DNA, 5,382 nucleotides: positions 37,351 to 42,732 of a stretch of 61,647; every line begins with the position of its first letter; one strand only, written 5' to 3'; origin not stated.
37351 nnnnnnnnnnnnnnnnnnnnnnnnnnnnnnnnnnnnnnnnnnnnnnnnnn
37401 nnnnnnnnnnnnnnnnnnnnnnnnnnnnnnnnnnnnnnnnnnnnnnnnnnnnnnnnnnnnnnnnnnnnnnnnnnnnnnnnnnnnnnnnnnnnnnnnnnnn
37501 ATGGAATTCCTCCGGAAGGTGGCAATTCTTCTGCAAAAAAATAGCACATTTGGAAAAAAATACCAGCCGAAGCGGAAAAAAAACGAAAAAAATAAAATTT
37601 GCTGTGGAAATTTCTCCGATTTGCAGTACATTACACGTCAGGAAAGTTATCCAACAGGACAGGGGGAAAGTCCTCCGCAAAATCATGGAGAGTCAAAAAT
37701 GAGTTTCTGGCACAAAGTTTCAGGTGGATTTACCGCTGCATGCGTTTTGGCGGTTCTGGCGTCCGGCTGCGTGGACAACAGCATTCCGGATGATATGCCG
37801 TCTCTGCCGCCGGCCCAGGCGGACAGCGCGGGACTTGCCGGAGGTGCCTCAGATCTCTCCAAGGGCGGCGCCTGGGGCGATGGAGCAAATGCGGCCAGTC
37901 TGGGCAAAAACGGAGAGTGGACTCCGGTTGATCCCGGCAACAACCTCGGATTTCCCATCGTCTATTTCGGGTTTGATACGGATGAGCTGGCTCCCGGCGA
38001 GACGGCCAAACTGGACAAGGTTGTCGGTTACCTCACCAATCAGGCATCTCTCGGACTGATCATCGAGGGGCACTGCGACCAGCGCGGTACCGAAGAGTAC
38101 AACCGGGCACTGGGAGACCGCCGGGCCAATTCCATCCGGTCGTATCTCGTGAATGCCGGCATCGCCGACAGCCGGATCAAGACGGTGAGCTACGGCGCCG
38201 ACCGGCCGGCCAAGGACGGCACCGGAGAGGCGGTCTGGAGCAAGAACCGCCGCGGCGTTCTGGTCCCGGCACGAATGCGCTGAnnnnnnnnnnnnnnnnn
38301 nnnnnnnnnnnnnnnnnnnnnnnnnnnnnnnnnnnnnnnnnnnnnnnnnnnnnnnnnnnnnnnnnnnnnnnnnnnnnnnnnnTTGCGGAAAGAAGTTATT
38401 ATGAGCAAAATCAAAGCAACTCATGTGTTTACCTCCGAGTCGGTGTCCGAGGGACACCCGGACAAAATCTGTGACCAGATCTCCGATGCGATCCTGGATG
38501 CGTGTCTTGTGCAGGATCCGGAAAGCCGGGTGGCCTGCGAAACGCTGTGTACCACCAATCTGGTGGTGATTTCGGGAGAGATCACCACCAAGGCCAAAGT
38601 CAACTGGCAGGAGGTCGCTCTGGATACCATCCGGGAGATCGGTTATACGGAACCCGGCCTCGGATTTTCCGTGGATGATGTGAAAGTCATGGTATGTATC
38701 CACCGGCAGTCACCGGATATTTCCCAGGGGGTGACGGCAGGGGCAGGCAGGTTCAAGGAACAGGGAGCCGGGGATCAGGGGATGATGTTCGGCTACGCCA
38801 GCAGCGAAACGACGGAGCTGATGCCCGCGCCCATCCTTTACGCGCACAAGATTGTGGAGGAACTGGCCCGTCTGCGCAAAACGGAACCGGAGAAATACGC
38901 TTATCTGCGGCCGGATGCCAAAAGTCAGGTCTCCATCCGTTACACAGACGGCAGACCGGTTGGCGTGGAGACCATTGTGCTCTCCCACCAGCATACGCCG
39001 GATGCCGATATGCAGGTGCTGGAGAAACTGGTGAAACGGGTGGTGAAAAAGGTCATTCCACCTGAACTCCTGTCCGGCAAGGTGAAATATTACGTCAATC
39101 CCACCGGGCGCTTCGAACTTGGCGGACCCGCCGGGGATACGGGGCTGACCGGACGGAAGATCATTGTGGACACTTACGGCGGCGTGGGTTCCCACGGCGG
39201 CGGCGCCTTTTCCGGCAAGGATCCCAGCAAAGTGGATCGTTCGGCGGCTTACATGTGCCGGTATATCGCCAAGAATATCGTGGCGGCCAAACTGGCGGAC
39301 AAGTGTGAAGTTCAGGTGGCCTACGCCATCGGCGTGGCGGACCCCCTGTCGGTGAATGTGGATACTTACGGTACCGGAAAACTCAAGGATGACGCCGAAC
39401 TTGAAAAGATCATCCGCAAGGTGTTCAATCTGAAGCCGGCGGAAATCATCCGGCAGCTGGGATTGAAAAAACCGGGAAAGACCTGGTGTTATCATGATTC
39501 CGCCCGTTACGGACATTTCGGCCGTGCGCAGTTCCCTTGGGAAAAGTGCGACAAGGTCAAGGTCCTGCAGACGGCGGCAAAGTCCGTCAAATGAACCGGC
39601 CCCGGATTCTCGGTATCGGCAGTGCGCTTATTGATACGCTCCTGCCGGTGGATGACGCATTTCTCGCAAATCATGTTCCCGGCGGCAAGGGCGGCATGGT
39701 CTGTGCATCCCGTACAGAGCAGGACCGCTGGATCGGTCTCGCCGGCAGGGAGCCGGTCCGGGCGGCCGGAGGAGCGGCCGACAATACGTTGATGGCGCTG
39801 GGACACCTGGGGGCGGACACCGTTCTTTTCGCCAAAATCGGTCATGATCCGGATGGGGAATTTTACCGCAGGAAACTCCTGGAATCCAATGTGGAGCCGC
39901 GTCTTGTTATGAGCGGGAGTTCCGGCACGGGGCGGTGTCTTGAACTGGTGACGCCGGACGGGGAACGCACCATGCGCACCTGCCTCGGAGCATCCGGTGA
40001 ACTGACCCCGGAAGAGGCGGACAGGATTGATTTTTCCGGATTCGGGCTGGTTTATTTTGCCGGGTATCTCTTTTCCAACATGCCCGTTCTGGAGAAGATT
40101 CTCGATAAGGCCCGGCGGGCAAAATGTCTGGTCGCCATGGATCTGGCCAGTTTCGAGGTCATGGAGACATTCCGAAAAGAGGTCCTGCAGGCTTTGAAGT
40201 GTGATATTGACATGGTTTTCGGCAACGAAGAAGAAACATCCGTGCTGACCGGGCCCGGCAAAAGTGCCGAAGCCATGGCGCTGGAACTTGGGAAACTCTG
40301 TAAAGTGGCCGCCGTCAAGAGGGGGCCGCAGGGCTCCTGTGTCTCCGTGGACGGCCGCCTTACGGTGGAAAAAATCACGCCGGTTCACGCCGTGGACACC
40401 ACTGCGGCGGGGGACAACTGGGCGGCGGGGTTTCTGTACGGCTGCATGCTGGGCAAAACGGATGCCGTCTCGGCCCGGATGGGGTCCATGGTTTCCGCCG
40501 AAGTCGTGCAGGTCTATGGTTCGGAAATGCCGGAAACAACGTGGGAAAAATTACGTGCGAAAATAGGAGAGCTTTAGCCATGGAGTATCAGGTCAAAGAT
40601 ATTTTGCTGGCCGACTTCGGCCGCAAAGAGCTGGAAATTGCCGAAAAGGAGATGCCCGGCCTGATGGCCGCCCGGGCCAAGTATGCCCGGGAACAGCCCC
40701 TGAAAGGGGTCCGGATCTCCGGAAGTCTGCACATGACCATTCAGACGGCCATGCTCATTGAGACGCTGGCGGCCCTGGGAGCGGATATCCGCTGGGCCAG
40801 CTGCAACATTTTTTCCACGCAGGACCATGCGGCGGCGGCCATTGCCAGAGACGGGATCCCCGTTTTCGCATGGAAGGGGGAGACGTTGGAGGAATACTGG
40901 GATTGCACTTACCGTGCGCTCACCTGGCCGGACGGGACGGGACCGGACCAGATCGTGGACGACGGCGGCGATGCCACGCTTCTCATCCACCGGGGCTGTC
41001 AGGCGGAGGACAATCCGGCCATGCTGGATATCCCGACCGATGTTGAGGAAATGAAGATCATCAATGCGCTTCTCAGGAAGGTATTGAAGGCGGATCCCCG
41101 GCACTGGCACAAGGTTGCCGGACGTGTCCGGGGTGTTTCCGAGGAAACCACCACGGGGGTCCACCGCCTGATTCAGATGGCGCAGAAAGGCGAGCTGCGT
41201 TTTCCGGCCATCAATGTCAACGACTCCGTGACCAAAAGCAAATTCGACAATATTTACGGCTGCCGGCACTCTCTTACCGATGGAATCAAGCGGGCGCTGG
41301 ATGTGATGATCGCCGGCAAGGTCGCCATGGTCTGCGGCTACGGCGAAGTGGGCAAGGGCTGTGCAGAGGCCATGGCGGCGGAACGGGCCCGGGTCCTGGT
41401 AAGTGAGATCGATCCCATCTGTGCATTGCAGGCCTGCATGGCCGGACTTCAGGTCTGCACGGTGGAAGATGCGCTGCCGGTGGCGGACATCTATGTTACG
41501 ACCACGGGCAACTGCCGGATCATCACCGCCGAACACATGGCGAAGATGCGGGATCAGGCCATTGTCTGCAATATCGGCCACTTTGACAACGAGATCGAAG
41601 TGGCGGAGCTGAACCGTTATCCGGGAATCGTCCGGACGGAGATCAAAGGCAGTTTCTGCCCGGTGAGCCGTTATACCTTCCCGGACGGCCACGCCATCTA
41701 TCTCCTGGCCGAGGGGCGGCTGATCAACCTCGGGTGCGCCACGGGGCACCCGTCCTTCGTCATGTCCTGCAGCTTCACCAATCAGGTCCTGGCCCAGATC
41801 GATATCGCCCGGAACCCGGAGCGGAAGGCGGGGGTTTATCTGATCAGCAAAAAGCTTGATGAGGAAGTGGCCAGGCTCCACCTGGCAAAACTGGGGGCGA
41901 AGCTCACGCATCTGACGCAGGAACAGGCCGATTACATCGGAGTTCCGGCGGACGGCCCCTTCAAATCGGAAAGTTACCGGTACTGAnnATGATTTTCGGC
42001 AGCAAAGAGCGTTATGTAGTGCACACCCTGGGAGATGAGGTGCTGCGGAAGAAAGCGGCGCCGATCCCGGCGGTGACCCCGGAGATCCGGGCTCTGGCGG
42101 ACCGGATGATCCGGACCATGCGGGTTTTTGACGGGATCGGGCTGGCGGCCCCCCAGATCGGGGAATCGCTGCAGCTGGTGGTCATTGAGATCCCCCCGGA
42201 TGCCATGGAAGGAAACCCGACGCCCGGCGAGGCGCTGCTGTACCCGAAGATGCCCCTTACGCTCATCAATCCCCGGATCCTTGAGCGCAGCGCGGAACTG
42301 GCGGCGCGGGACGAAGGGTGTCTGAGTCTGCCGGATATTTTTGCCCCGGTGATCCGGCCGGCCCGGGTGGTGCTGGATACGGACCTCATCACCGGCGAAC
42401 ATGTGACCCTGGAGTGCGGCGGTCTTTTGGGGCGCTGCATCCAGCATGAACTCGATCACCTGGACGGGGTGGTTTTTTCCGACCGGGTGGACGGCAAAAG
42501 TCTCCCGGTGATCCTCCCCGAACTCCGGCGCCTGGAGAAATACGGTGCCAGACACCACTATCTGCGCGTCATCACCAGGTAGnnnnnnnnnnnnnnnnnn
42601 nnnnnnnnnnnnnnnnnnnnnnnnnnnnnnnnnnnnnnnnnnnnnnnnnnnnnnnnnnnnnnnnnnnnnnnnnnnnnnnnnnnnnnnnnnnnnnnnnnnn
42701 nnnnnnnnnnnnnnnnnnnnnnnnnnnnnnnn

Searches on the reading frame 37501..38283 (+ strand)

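Call 40: search_protein_families(library=pfam, proteins=[window:37501-38283:+], max_evalue=0.01)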
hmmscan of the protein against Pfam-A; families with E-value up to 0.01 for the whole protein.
window:37501-38283:+ (260 aa): 2 families
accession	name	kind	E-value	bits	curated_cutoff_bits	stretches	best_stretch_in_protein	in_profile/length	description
PF00691.25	OmpA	-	1.6e-20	73.7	27.2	1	155-250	1-98/98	OmpA family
PF05359.17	DUF748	-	0.00067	18.2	50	0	154-195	881-922/1037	Domain of Unknown Function (DUF748)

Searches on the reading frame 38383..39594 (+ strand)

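Call 40: search_protein_families(library=pfam, proteins=[window:38383-39594:+], max_evalue=0.01)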
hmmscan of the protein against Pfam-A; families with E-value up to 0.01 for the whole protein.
window:38383-39594:+ (403 aa): 3 families
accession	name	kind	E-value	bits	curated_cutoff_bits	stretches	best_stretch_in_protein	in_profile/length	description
PF02773.21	S-AdoMet_synt_C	-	1.1e-65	220.1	25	1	246-388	1-138/138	S-adenosylmethionine synthetase, C-terminal domain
PF02772.21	S-AdoMet_synt_M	-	1e-42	145.5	29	1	126-244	1-120/120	S-adenosylmethionine synthetase, central domain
PF00438.25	S-AdoMet_synt_N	-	1.5e-42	144.6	33.1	1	14-111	2-99/99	S-adenosylmethionine synthetase, N-terminal domain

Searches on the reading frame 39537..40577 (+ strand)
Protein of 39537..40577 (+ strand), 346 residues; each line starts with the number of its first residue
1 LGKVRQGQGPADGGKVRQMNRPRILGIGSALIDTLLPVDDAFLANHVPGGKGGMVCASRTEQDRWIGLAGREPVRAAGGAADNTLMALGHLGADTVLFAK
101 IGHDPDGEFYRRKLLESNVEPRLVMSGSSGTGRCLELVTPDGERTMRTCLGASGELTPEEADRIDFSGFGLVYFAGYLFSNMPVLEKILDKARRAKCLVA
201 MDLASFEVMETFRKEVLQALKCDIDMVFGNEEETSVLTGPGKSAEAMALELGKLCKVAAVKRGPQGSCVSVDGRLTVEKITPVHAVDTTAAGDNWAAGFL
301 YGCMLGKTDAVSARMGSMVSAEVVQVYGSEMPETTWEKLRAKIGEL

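Call 40: search_protein_families(library=pfam, proteins=[window:39537-40577:+], max_evalue=0.01)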
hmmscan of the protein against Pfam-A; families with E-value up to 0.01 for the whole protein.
window:39537-40577:+ (346 aa): 1 family
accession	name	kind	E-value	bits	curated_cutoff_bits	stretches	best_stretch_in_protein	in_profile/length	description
PF00294.29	PfkB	-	1e-38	133.8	25.8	1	70-332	28-298/302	pfkB family carbohydrate kinase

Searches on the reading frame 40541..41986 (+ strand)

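Call 40: search_protein_families(library=pfam, proteins=[window:40541-41986:+], max_evalue=0.01)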
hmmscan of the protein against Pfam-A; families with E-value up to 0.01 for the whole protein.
window:40541-41986:+ (481 aa): 3 families
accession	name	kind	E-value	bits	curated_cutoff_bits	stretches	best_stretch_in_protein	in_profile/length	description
PF05221.23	AdoHcyase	-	1.1e-144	481.6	25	1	15-480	1-299/299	S-adenosyl-L-homocysteine hydrolase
PF00670.27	AdoHcyase_NAD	-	1.1e-71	240.7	27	1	237-402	1-162/162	S-adenosyl-L-homocysteine hydrolase, NAD binding domain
PF02826.25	2-Hacid_dh_C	-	6.4e-06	26.1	25.1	1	256-346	33-127/178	D-isomer specific 2-hydroxyacid dehydrogenase, NAD binding domain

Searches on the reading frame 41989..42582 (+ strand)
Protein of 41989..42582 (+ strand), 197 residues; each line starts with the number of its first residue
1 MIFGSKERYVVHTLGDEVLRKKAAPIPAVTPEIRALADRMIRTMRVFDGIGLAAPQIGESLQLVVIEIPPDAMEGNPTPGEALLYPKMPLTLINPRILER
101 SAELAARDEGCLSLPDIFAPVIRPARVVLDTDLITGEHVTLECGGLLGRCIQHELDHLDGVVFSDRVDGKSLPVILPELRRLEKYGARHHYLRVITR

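Call 40: search_protein_families(library=pfam, proteins=[window:41989-42582:+], max_evalue=0.01)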
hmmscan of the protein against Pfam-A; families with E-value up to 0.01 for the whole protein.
window:41989-42582:+ (197 aa): 1 family
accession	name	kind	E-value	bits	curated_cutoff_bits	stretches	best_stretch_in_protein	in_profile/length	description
PF01327.26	Pep_deformylase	-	6.2e-44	149.8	22.8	1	11-169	4-152/156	Polypeptide deformylase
